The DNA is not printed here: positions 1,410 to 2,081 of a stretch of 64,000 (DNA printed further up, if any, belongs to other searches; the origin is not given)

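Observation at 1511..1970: TrpR-like regulator gene bracketed by its own perfect palindromes (self-contained operator-promoter-gene-operator module)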

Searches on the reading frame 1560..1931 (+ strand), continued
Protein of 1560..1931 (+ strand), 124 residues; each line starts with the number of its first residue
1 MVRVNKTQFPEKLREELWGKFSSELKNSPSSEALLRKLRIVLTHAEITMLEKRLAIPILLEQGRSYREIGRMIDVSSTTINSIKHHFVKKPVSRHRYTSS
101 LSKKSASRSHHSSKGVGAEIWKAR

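Call 39: find_encoding_contigs(protein=P0034, flank=3000, max_places=2)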
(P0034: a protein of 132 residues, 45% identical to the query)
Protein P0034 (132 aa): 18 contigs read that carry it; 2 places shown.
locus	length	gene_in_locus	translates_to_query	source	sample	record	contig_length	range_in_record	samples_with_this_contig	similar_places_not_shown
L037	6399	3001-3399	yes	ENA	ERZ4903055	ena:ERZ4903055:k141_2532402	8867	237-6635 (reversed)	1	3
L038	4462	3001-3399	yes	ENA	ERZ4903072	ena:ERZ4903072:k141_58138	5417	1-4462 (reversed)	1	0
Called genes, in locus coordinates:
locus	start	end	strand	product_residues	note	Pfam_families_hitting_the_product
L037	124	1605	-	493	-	-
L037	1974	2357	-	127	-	-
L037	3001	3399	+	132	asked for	PF01371:Trp_repressor, PF13936:HTH_38 (faint)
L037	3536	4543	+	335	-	PF00022:Actin (faint), PF06723:MreB_Mbl, PF00012:HSP70, PF14450:FtsA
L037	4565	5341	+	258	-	PF13177:DNA_pol3_delta2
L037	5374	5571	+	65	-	-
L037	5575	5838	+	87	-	-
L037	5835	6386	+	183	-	PF01765:RRF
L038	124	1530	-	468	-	-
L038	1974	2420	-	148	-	-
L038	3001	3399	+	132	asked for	PF01371:Trp_repressor, PF13936:HTH_38 (faint)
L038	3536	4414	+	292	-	PF00022:Actin (faint), PF06723:MreB_Mbl, PF00012:HSP70, PF14450:FtsA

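Call 40: find_encoding_contigs(protein=P0067, flank=3000, max_places=2)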
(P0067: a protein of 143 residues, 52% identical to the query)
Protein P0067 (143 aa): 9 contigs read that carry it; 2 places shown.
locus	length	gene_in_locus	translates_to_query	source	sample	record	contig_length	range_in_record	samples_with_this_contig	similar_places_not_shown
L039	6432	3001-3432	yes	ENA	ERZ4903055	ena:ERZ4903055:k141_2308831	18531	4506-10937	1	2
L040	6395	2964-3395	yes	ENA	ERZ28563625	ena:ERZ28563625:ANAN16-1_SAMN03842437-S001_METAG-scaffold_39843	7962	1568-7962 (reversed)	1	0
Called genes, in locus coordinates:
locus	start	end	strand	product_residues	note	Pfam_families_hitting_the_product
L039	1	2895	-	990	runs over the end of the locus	PF00580:UvrD-helicase, PF13245:AAA_19, PF13361:UvrD_C, PF13538:UvrD_C_2 (faint), PF12705:PDDEXK_1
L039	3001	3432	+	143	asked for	PF02796:HTH_7 (faint), PF13384:HTH_23 (faint), PF01371:Trp_repressor (weak), PF13936:HTH_38 (faint)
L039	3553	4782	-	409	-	PF02457:DAC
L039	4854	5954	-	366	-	PF01207:Dus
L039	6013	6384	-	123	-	-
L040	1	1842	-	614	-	?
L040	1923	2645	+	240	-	-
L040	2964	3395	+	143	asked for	PF02796:HTH_7 (faint), PF13384:HTH_23 (faint), PF01371:Trp_repressor (weak), PF13936:HTH_38 (faint)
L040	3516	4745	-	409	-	PF02457:DAC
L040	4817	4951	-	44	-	-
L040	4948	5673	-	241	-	-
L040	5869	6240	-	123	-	-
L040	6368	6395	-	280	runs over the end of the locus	PF10342:Kre9_KNH (faint)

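Call 41: find_encoding_contigs(protein=P0003, flank=3000, max_places=1)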
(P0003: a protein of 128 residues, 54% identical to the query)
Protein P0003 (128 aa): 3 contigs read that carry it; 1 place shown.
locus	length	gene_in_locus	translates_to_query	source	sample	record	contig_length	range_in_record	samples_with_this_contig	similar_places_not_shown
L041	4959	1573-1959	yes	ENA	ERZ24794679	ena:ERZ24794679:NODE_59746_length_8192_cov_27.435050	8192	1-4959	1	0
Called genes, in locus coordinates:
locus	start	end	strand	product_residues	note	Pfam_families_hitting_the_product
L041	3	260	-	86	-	?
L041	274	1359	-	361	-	PF21088:MS_channel_1st, PF00924:MS_channel_2nd, PF21082:MS_channel_3rd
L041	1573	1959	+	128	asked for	PF01371:Trp_repressor, PF13384:HTH_23 (weak), PF13936:HTH_38 (weak)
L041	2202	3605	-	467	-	PF25788:Ig_Rha78A_N (faint), PF18962:Por_Secre_tail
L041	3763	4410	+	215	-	PF01509:TruB_N, PF16198:TruB_C_2 (weak)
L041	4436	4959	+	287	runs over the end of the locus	PF01734:Patatin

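Call 42: find_encoding_contigs(protein=P0054, flank=3000, max_places=1)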
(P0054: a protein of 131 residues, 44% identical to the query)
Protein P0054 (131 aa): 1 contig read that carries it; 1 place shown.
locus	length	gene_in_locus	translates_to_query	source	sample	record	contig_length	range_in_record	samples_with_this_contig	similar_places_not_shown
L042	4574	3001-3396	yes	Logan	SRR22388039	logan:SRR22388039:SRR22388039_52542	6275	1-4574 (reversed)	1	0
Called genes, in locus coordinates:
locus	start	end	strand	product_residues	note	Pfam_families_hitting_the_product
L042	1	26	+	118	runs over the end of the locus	-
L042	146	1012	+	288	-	PF13292:DXP_synthase_N, PF00456:Transketolase_N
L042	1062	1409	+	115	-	PF18924:DUF5674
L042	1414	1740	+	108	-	-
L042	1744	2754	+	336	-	PF02779:Transket_pyr, PF02780:Transketolase_C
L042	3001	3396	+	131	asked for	PF01371:Trp_repressor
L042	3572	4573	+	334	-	?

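Call 43: find_encoding_contigs(protein=P0062, flank=3000, max_places=1)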
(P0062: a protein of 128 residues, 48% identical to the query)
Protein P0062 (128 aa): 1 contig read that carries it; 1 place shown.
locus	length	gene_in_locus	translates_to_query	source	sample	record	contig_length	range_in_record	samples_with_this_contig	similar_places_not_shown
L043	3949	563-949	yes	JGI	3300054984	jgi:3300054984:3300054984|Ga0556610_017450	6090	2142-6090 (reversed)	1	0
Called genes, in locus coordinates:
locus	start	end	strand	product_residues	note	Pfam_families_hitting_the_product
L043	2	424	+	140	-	?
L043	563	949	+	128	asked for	PF01371:Trp_repressor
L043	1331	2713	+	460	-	PF01336:tRNA_anti-codon, PF00152:tRNA-synt_2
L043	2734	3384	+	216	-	PF00334:NDK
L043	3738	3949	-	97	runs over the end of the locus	-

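Call 44: find_encoding_contigs(protein=P0002, flank=5000, max_places=2)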
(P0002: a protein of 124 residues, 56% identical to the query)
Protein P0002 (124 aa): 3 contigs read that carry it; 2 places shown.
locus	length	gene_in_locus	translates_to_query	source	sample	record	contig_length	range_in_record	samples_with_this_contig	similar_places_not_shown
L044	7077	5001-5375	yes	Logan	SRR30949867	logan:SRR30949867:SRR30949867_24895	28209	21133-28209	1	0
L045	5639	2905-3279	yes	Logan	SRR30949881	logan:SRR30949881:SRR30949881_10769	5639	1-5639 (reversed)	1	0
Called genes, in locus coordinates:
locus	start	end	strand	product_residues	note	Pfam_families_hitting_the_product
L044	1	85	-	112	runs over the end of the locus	PF00572:Ribosomal_L13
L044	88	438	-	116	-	PF01196:Ribosomal_L17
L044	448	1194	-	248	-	PF01193:RNA_pol_L, PF01000:RNA_pol_A_bac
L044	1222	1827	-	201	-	PF00163:Ribosomal_S4, PF01479:S4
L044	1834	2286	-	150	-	PF00411:Ribosomal_S11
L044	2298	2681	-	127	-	PF00416:Ribosomal_S13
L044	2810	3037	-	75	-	PF01176:eIF-1a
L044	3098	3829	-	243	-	PF00702:Hydrolase (faint), PF03332:PMM, PF08282:Hydrolase_3 (weak)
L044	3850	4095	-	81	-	-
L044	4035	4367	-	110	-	PF03412:Peptidase_C39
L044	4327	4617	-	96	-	-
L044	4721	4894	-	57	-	-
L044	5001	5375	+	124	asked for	PF01371:Trp_repressor, PF13936:HTH_38 (weak)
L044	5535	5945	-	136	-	PF00075:RNase_H, PF13456:RVT_3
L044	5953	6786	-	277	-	PF01368:DHH (weak), PF02272:DHHA1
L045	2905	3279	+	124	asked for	PF01371:Trp_repressor, PF13936:HTH_38 (weak)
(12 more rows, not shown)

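Call 45: find_encoding_contigs(protein=P0004, flank=3000, max_places=1)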
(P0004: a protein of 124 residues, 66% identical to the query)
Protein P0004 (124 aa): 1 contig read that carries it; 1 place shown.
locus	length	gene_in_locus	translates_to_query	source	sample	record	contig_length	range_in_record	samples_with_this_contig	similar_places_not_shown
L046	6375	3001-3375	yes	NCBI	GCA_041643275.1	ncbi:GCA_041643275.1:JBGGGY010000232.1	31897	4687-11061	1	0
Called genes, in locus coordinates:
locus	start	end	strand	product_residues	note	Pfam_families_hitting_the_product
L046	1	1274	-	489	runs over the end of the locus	PF01425:Amidase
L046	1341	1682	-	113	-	PF02686:GatC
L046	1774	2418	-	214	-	-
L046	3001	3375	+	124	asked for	PF13384:HTH_23 (faint), PF01371:Trp_repressor, PF13936:HTH_38 (weak)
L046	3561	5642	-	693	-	PF22745:Nlig-Ia, PF01653:DNA_ligase_aden, PF03120:OB_DNA_ligase, PF14520:HHH_5 (faint), PF12826:HHH_2, PF00533:BRCT, PF12738:PTCB-BRCT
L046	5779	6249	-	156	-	-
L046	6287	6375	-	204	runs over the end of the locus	-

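Call 46: find_encoding_contigs(protein=P0069, flank=3000, max_places=1)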
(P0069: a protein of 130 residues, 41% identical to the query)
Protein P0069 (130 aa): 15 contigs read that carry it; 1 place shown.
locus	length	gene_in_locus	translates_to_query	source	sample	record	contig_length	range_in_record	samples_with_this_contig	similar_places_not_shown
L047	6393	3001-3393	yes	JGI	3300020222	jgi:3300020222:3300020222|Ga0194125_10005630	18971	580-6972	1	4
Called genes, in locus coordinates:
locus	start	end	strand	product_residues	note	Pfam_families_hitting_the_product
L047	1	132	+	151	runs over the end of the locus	-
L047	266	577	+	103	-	-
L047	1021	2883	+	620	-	PF07973:tRNA_SAD, PF00587:tRNA-synt_2b, PF03129:HGTP_anticodon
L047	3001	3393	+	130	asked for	PF01371:Trp_repressor, PF13936:HTH_38 (weak)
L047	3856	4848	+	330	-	PF01745:IPT (weak), PF01715:IPPT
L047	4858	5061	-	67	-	-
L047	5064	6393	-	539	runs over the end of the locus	PF02934:GatB_N, PF02637:GatB_Yqey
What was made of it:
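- Every homolog sits in a different housekeeping context (calls 39-46).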

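Call 48: fold_search(model_id=the predicted structure, library=pdb)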
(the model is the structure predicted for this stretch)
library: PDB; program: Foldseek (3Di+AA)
matches with E <= 10: 277; with E <= 0.001: 0
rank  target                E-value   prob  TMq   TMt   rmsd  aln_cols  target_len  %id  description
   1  3g1c                  3.0e-02  1.00  0.55  0.69   2.5        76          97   20  The crystal structure of a TrpR like protein from Eubacterium eligens ATCC 27750 (released 2009-02-17)
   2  6f9k                  3.8e-02  1.00  0.55  0.63   4.3        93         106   25  Tryptophan Repressor TrpR from E.coli with 5-methyl-L-tryptophan as ligand (released 2019-01-30)
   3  3kor_C                5.9e-02  1.00  0.51  0.62   1.7        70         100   26  Crystal structure of a putative Trp repressor from Staphylococcus aureus (released 2010-11-17)
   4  6f7g_C                6.3e-02  1.00  0.51  0.62   3.6        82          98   28  Tryptophan Repressor TrpR from E.coli with 5-Methyltryptamine (released 2018-12-19)
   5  6ejz_B                6.3e-02  1.00  0.54  0.64   4.5        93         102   25  Tryptophan Repressor TrpR from E.coli variant S88Y with Indole-3-acetic acid as ligand (released 2019-02-06)
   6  3frw_B                6.7e-02  1.00  0.52  0.66   1.5        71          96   22  Crystal structure of putative TrpR protein from Ruminococcus obeum (released 2009-01-20)
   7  3frw_E                6.7e-02  1.00  0.49  0.62   3.1        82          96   17  Crystal structure of putative TrpR protein from Ruminococcus obeum (released 2009-01-20)
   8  1jhg                  8.6e-02  1.00  0.51  0.60   3.6        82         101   28  TRP REPRESSOR MUTANT V58I (released 1997-03-12)
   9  1tro_G                9.2e-02  1.00  0.52  0.62   3.2        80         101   29  CRYSTAL STRUCTURE OF TRP REPRESSOR OPERATOR COMPLEX AT ATOMIC RESOLUTION (released 1994-01-31)
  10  6fal_A                9.2e-02  1.00  0.51  0.62   3.6        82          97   28  Tryptophan Repressor TrpR from E.coli with 3-Indolepropionic acid as ligand (released 2019-01-30)
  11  1trr_A                9.2e-02  1.00  0.56  0.65   3.7        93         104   25  TANDEM BINDING IN CRYSTALS OF A TRP REPRESSOR/OPERATOR HALF-SITE COMPLEX (released 1993-10-21)
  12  3kor_A                9.8e-02  1.00  0.54  0.66   2.3        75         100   25  Crystal structure of a putative Trp repressor from Staphylococcus aureus (released 2010-11-17)
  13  3frw_A                9.8e-02  1.00  0.51  0.65   2.1        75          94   23  Crystal structure of putative TrpR protein from Ruminococcus obeum (released 2009-01-20)
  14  6f7f_A                9.8e-02  1.00  0.50  0.59   3.6        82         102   28  Tryptophan Repressor TrpR from E.coli with 3-Indolepropionic acid (released 2019-03-27)
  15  3kor_B                1.1e-01  1.00  0.50  0.60   1.8        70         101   26  Crystal structure of a putative Trp repressor from Staphylococcus aureus (released 2010-11-17)
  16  3frw_G                1.2e-01  1.00  0.52  0.67   2.5        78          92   22  Crystal structure of putative TrpR protein from Ruminococcus obeum (released 2009-01-20)
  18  3frw_C                1.3e-01  1.00  0.52  0.67   1.9        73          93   23  Crystal structure of putative TrpR protein from Ruminococcus obeum (released 2009-01-20)
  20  3frw_F                1.6e-01  1.00  0.52  0.67   1.6        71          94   22  Crystal structure of putative TrpR protein from Ruminococcus obeum (released 2009-01-20)
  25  3frw_D                2.2e-01  1.00  0.53  0.69   2.2        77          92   21  Crystal structure of putative TrpR protein from Ruminococcus obeum (released 2009-01-20)
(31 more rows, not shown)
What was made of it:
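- On TrpR family (Pfam PF01371): The top 29 Foldseek PDB hits are all TrpR or TrpR-like, with probability 0.95-1.00 and target-normalised TM-score 0.55-0.69 (call 48).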

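Call 52: search_protein_representatives(alignment_id=A1)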
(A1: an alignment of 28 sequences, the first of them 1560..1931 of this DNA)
Query: 28 sequences, 127 profile positions. Proteins with E-value up to 0.001 (for the whole library): 1970; up to 1e-10: 324; up to 1e-30: 28. The best 150 are listed.
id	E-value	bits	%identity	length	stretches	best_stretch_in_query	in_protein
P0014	4.5e-46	172.1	-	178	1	1-109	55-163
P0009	5.2e-45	168.7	-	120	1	1-108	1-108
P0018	5.3e-45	168.7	-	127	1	1-125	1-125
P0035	1.3e-44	167.4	-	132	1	1-124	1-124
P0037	3.4e-44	166.1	-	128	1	1-122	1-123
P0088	7.6e-44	165.0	-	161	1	1-125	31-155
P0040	1.9e-43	163.7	-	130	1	1-125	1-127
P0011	1.4e-42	160.8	-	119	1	1-117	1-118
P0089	1.6e-40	154.3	-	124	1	1-99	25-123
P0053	7.4e-40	152.1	-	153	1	1-114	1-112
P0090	1.8e-39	150.8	-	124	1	1-120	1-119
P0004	3.8e-39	149.8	-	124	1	1-109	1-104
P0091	1.6e-37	144.6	-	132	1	1-124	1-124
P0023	2.8e-36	140.5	-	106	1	25-125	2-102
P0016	2.4e-35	137.5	-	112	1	13-118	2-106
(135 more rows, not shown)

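Call 60: find_related_loci(query=A1, collection=viral_contigs, flank=4000)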
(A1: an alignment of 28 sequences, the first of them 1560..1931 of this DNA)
Query A1 (124 aa) in viral_contigs; peptide patterns used: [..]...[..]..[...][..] (x = any residue, [..] = any of these).
18 stretches matched a pattern, but none encodes a relative of the query by tblastn (E <= 1e-3).
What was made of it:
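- On REP/RAYT-type or other mobile element: Nothing was found in viral contigs (call 60).
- Tried and rejected: The scan of viral contigs found no relatives (call 60).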

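Call 85: search_protein_families(library=pfam, proteins=[L037:124-1605:-], max_evalue=1)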
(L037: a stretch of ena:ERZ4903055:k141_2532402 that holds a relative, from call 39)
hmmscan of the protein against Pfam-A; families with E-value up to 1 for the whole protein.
L037:124-1605:- (493 aa): 5 families
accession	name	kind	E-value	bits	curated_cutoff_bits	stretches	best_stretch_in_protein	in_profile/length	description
PF16755.11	Beta-prop_NUP159_NUP214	-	0.00019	21.2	29.6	1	307-407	67-177/366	NUP159/214 beta propeller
PF24817.1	WD40_WDHD1_1st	-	0.0028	17.3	109.9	1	305-373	185-256/291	WDHD1 first WD40 domain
PF10395.14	Utp8_b_propeller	-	0.0067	16.4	26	1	241-290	260-311/382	Utp8, N-terminal beta propeller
PF03478.24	Beta-prop_KIB1-4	-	0.014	15.4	27.4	1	301-391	112-173/242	KIB1-4 beta-propeller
PF25174.1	Beta-prop_THOC3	-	0.17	11.3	305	1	265-408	93-244/272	THOC3 beta-propeller domain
